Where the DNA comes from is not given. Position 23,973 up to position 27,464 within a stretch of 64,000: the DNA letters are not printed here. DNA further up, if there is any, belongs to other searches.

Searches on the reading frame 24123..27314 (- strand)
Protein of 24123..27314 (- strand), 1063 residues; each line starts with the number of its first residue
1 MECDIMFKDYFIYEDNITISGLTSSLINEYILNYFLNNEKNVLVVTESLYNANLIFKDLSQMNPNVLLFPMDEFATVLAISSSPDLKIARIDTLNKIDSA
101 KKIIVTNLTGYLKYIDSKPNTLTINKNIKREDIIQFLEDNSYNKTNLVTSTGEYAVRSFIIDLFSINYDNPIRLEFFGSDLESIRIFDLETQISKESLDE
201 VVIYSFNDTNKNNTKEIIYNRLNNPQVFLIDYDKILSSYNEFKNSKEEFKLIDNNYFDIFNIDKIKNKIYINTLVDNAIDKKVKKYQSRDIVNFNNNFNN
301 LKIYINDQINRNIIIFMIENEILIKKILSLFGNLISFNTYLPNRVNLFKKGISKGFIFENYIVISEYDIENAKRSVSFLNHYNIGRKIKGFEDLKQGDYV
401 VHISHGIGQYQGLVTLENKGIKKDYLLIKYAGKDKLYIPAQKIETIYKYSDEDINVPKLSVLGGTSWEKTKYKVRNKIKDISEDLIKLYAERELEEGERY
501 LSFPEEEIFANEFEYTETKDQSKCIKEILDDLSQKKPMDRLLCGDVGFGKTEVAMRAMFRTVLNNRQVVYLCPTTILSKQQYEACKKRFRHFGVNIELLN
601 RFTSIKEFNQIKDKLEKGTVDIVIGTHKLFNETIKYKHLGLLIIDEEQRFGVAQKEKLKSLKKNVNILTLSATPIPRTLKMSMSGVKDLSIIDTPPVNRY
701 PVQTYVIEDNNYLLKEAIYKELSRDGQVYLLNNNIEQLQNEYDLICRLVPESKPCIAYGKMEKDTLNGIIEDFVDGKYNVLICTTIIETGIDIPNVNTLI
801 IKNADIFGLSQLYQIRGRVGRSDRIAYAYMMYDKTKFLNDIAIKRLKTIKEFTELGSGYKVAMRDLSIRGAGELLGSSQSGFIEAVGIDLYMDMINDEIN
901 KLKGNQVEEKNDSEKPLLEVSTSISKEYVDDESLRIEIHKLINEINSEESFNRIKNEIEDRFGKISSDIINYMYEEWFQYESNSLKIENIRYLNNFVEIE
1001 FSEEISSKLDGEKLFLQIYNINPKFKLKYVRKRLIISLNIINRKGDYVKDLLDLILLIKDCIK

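Call 72: search_protein_families(library=pfam, proteins=[window:24123-27314:-], max_evalue=0.00001)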
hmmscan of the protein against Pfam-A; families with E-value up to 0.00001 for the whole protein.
window:24123-27314:- (1063 aa): 5 families
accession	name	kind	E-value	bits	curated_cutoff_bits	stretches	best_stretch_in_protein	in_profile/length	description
PF00270.35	DEAD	-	1.1e-27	97.2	26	1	518-680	1-165/167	DEAD/DEAH box helicase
PF00271.37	Helicase_C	-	4.1e-21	75.7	23.5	1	717-822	5-109/110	Helicase conserved C-terminal domain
PF02559.22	CarD_TRCF_RID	-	3.5e-20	72.3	23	1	394-450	1-57/57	CarD-like/TRCF RID domain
PF17757.6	UvrB_inter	-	1e-17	64.5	22.9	1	122-205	3-87/91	UvrB interaction domain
PF03461.20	TRCF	-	1.8e-13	51.1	25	1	918-1009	1-92/95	TRCF domain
